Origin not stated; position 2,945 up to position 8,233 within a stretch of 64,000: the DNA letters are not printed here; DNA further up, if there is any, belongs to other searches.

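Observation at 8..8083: Candidate anti-phage system: large unknown protein + DEAH helicase fused to DUF1998 (Druantia type III-like DruH/DruE architecture)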

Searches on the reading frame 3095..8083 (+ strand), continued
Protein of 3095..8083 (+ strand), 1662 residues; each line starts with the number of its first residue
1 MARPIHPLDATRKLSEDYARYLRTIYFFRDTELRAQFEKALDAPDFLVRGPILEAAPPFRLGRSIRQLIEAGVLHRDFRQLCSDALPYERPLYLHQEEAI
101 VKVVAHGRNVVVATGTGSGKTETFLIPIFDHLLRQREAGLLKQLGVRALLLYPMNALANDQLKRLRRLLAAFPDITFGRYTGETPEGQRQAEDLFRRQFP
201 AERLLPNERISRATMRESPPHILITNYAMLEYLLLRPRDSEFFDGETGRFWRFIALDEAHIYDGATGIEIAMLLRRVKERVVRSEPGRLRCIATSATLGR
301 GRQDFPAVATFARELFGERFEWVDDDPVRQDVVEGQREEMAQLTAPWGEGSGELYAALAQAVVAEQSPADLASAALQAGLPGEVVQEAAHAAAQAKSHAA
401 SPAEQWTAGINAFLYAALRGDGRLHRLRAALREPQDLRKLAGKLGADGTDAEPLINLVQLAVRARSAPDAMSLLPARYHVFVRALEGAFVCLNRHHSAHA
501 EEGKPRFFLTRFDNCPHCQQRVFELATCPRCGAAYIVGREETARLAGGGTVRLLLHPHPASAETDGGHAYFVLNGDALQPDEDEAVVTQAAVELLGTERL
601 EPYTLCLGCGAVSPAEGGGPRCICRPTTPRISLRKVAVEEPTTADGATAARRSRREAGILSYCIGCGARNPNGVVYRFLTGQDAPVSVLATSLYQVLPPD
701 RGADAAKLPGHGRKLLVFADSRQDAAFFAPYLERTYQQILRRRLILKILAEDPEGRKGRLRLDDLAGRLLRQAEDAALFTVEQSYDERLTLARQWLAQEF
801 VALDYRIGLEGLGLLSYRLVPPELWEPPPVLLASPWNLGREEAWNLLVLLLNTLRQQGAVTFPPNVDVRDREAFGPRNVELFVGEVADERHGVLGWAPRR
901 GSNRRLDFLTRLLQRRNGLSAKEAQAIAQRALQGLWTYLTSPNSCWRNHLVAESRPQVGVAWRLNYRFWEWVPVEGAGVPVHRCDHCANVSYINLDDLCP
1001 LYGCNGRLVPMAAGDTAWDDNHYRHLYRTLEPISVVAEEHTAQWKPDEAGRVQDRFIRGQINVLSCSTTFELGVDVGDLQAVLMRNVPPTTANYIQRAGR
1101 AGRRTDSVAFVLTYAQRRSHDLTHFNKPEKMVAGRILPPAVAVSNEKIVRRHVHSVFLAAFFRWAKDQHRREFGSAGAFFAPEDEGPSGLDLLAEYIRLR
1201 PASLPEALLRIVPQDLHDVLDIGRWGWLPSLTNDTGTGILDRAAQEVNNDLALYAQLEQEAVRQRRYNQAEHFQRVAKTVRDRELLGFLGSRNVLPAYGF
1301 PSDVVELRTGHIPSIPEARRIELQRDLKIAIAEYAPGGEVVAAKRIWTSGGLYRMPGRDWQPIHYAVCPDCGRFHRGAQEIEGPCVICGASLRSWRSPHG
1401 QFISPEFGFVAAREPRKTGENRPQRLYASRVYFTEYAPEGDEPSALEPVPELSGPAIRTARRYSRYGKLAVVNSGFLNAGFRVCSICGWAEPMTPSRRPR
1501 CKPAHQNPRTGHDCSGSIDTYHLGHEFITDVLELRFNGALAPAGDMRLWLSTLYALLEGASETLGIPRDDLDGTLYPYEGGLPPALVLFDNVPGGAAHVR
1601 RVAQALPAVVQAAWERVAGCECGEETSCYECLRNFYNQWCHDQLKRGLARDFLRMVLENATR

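Call 22: find_related_loci(query=A1, collection=genome_contigs, flank=10000)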
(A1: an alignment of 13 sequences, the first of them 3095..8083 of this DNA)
Query A1 (1662 aa) in genome_contigs; peptide patterns used: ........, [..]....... (x = any residue, [..] = any of these).
600 stretches matched a pattern (row limit reached: there are more); 580 encode a relative of the query (tblastn E <= 1e-3); the best 80 are kept; 80 distinct loci.
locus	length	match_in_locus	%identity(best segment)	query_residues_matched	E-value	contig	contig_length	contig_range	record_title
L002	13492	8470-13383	66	1-1658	0e+0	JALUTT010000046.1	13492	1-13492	MAG: Anaerolineae bacterium isolate 128-326_maxbin2_scaf2bin.035 128-326_scaffold_2099_c1, whole genome shotgun sequence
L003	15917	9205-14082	60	5-1660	0e+0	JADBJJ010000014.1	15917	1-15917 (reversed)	MAG: Chloroflexota bacterium isolate Tumba.bins.32 NODE_2780_length_15917_cov_164.106, whole genome shotgun sequence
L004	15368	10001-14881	60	5-1660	0e+0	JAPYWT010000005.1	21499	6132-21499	MAG: Thermoflexus sp. isolate RSWP15 scaffold_341_c1, whole genome shotgun sequence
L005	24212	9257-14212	56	1-1661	0e+0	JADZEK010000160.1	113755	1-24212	MAG: Anaerolineales bacterium isolate SJ819 c_000001560752, whole genome shotgun sequence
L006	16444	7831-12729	62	5-1660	0e+0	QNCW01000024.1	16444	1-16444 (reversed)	MAG: Candidatus Latescibacterota bacterium isolate B68_G9 B68_Guay9_scaffold_02745, whole genome shotgun sequence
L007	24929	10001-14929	53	5-1656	0e+0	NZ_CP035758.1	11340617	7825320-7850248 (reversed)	Ktedonosporobacter rubrisoli strain SCAWS-G2 chromosome, complete genome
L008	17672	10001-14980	44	5-1657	0e+0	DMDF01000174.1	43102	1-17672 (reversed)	MAG TPA_asm: Anaerolineaceae bacterium isolate UBA7929 contig_2537, whole genome shotgun sequence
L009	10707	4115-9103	59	1-1657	0e+0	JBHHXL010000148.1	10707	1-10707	MAG: Anaerolineae bacterium isolate D_1_bin.6 NODE_2781_length_10707_cov_20.175554, whole genome shotgun sequence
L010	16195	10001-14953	45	5-1657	0e+0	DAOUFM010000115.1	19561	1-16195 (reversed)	MAG TPA_asm: Anaerolineaceae bacterium isolate R115_23 k127_51531, whole genome shotgun sequence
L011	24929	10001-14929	49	5-1657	0e+0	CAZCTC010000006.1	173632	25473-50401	MAG TPA_asm: uncultured Anaerolineales bacterium isolate binchicken_co20_433 genome assembly, contig: NODE_190_length_17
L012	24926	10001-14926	49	5-1658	0e+0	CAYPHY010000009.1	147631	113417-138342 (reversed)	MAG TPA_asm: uncultured Ardenticatenaceae bacterium isolate binchicken_co59_761 genome assembly, contig: NODE_46_length_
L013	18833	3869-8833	50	5-1657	0e+0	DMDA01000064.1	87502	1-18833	MAG TPA_asm: Chloroflexi bacterium isolate UBA9854 contig_126, whole genome shotgun sequence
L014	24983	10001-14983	47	5-1657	0e+0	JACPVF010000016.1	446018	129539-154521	MAG: Chloroflexi bacterium isolate NC_groundwater_777_Ag_S2p5_58_39 JBCH_GD18_4_SO25_S179_scaffold_721160, whole genome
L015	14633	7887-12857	43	1-1660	0e+0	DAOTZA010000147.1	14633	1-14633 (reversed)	MAG TPA_asm: Anaerolineales bacterium isolate H38_463 k137_164829, whole genome shotgun sequence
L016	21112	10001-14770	44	2-1657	0e+0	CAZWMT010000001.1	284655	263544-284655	MAG TPA_asm: uncultured Microthrixaceae bacterium isolate SRP342105_co2_391 genome assembly, contig: NODE_13_length_2846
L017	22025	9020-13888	41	1-1657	0e+0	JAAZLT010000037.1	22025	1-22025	MAG: Clostridiales bacterium isolate AS23ysBPME_249 37036_AS23, whole genome shotgun sequence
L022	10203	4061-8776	45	5-1662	0e+0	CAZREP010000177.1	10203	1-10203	MAG TPA_asm: uncultured Terrimonas sp. isolate SRP344714_co1_283 genome assembly, contig: NODE_11904_length_10203_cov_4.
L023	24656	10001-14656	41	2-1646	0e+0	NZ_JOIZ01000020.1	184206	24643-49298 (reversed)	Streptomyces sp. NRRL S-37 contig20.1, whole genome shotgun sequence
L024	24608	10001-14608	41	5-1657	0e+0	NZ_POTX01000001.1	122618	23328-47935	Micromonospora endophytica strain DSM 45430 NODE_1_length_122618_cov_31.8967, whole genome shotgun sequence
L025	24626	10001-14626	42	1-1646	0e+0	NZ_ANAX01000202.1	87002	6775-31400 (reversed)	Nocardiopsis halotolerans DSM 44410 contig_202, whole genome shotgun sequence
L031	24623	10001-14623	41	1-1662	0e+0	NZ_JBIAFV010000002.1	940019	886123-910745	Nocardia sp. NPDC006982 NPDC006982_19_H5.ctg-0002, whole genome shotgun sequence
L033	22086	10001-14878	42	5-1662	0e+0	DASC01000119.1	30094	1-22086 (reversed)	MAG TPA_asm: Methanosarcinales archaeon UBA203 UBA203_contig_8392, whole genome shotgun sequence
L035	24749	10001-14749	37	5-1657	0e+0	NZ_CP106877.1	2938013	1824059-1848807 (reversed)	Fervidibacillus halotolerans strain MEBiC13594 chromosome, complete genome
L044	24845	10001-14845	35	5-1657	0e+0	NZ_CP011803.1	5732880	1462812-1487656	Clostridium carboxidivorans P7 chromosome, complete genome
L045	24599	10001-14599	40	1-1646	0e+0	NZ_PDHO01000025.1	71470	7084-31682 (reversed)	Mycobacterium sp. ENV421 NODE_25_length_71470_cov_171.631, whole genome shotgun sequence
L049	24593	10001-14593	40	5-1646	0e+0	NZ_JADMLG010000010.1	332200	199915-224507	Nocardia bovistercoris strain NEAU-351 Scaffold10, whole genome shotgun sequence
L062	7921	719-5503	36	7-1662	0e+0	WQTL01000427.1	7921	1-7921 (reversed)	MAG: Bacillota bacterium isolate Co191P4bin15 JGI24696J40584_12960651, whole genome shotgun sequence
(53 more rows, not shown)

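Call 29: search_protein_families(library=padloc, proteins=[L045:6600-10001:+, L023:6887-9916:+, L024:6462-9995:+, L031:6705-10001:+, L035:6507-10001:+, L044:6267-9989:+, L033:5947-10002:+, L002:4788-8447:+], max_evalue=0.1)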
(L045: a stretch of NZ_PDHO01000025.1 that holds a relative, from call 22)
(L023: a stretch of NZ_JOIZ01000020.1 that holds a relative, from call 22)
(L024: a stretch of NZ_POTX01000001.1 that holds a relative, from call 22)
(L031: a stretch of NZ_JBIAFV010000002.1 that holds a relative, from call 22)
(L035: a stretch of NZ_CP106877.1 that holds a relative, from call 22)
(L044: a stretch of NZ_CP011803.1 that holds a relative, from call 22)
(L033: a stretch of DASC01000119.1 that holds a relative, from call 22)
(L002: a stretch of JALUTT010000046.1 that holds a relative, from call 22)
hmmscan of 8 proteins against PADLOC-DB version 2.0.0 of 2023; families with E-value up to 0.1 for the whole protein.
L045:6600-10001:+ (1134 aa): 0 families

L023:6887-9916:+ (1010 aa): 0 families

L024:6462-9995:+ (1178 aa): 0 families

L031:6705-10001:+ (1099 aa): 0 families

L035:6507-10001:+ (1165 aa): 0 families

L044:6267-9989:+ (1241 aa): 0 families

L033:5947-10002:+ (1352 aa): 5 families
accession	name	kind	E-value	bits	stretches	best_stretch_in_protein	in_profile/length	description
PDLC03865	LmuB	-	0.004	13.4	0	172-612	299-732/1007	-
PDLC00553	JetC2|JetC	-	0.0058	12.5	0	469-545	277-353/1361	DUF3584 domain; MukB-like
PDLC03868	LmuB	-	0.016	11.5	1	420-580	542-699/1035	-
PDLC03859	LmuB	-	0.031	11.5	0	165-612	178-462/611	-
PDLC00637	ZorA2|ZorA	-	0.076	9.8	1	391-517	258-380/420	MotA/ExbB/TolQ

L002:4788-8447:+ (1220 aa): 0 families

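Call 30: search_dna_similar(query=window:3095-8080:+, collection=plasmids, mode=protein, max_rows=40, rows=spread)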
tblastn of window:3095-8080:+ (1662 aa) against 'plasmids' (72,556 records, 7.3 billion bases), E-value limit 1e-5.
Records with a match: 240; places in all: 283; records where one place covers at least 80% of the query: 6.
Best place of each record, by identity: <60% 240.
By first word of the organism name: Deinococcus 18; Escherichia 16; Nostoc 13; Thermus 10; Sinorhizobium 8; Halobacterium 8; Roseomonas 6; Planktothrix 5; Pseudanabaena 4; Tolypothrix 4; and 96 more.
By predicted mobility (MOB-suite, as given by PLSDB): non-mobilizable 146; conjugative 58; mobilizable 36.
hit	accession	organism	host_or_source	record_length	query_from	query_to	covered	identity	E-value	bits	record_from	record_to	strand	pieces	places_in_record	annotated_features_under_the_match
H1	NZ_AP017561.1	Pseudanabaena sp. ABRG5-3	-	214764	5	1658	86%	31.9%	3e-83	611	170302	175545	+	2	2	DEAD/DEAH box helicase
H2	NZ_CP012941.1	Ralstonia solanacearum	plantain,cell culture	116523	9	1657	83%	30.0%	2e-35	375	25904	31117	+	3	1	DEAD/DEAH box helicase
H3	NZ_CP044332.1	Methylocystis parvus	-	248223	47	1657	72%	30.0%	2e-42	356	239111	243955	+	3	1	DEAD/DEAH box helicase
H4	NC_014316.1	Nitrosococcus watsonii C-113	-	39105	21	1657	71%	29.0%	1e-41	373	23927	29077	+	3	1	DEAD/DEAH box helicase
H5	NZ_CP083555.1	Leisingera sp. S132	-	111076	91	1657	54%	31.0%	3e-40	322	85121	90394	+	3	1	DEAD/DEAH box helicase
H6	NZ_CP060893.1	Escherichia coli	Homo sapiens,sputum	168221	84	1351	58%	28.3%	2e-40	291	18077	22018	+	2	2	DEAD/DEAH box helicase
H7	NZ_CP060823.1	Cylindrospermopsis curvispora GIHE-G1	Water for algae observation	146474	47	1659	59%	26.3%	5e-36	319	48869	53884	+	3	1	DEAD/DEAH box helicase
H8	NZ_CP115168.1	Deinococcus aquaticus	Freshwater stream system, activated ...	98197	13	1362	53%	28.3%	2e-30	246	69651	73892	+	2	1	DEAD/DEAH box helicase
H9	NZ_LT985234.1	Escherichia coli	-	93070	84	1351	48%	29.8%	6e-38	283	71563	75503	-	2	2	none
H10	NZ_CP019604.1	Croceicoccus marinus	-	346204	5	1488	48%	29.4%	3e-35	252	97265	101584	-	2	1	DEAD/DEAH box helicase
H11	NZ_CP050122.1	Deinococcus radiodurans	whole organism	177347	3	1392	43%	30.0%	1e-30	242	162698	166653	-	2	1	helicase-related protein | DEAD/DEAH box helicase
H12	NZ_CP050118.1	Deinococcus radiodurans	whole organism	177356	3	1392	43%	29.6%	2e-30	242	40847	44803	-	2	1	DEAD/DEAH box helicase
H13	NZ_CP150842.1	Deinococcus radiodurans R1 = ATCC 13939 = DSM 20539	Single cell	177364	3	1392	43%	29.6%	2e-30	242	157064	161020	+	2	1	DEAD/DEAH box helicase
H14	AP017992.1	Planktothrix agardhii NIES-204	-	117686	17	1392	41%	29.5%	2e-30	261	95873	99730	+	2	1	DEAD/DEAH box helicase domain-containing protein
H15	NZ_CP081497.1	Streptomyces sp. BHT-5-2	whole organism,plant soil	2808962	12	1340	38%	32.1%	4e-29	258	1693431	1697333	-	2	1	none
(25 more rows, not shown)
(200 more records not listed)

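Call 36: get_annotated_region(hit=H6, flank=9000)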
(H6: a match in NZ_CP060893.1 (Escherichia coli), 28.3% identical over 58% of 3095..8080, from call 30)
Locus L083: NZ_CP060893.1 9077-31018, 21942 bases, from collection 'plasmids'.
description: Escherichia coli strain EC22 plasmid pEC22-NDM-5, complete sequence
organism: Escherichia coli (NCBI taxid 562)
taxonomy: Bacteria; Pseudomonadota; Gammaproteobacteria; Enterobacterales; Enterobacteriaceae; Escherichia; Escherichia coli
host: -; source: Homo sapiens,sputum; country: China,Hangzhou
typing (MOB-suite, as given by PLSDB): conjugative; replicon IncFIB,IncX3,rep_cluster_1804; relaxase MOBC,MOBP; mating-pair formation MPF_T
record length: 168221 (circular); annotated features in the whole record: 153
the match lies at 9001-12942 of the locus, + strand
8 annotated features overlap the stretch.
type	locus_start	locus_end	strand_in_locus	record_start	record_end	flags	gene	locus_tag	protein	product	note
CDS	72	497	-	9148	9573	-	-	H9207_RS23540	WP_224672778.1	WYL domain-containing protein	-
CDS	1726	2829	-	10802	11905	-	zorE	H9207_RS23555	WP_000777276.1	type II Zorya anti-phage system protein ZorE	GO:0051607 - defense response to virus [Evidence IEA]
CDS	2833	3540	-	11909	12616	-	zorB2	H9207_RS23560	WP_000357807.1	type II Zorya anti-phage system protein ZorB2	GO:0051607 - defense response to virus [Evidence IEA]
CDS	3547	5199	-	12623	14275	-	zorA2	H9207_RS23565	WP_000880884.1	type II Zorya anti-phage system protein ZorA2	GO:0051607 - defense response to virus [Evidence IEA]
CDS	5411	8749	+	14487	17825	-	-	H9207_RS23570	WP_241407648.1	STY4851/ECs_5259 family protein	-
CDS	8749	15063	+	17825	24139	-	-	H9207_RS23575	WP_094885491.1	DEAD/DEAH box helicase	-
CDS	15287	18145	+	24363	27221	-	-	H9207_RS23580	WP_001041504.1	SNF2-related protein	-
CDS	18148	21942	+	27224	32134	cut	-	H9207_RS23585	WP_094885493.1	class I SAM-dependent DNA methyltransferase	-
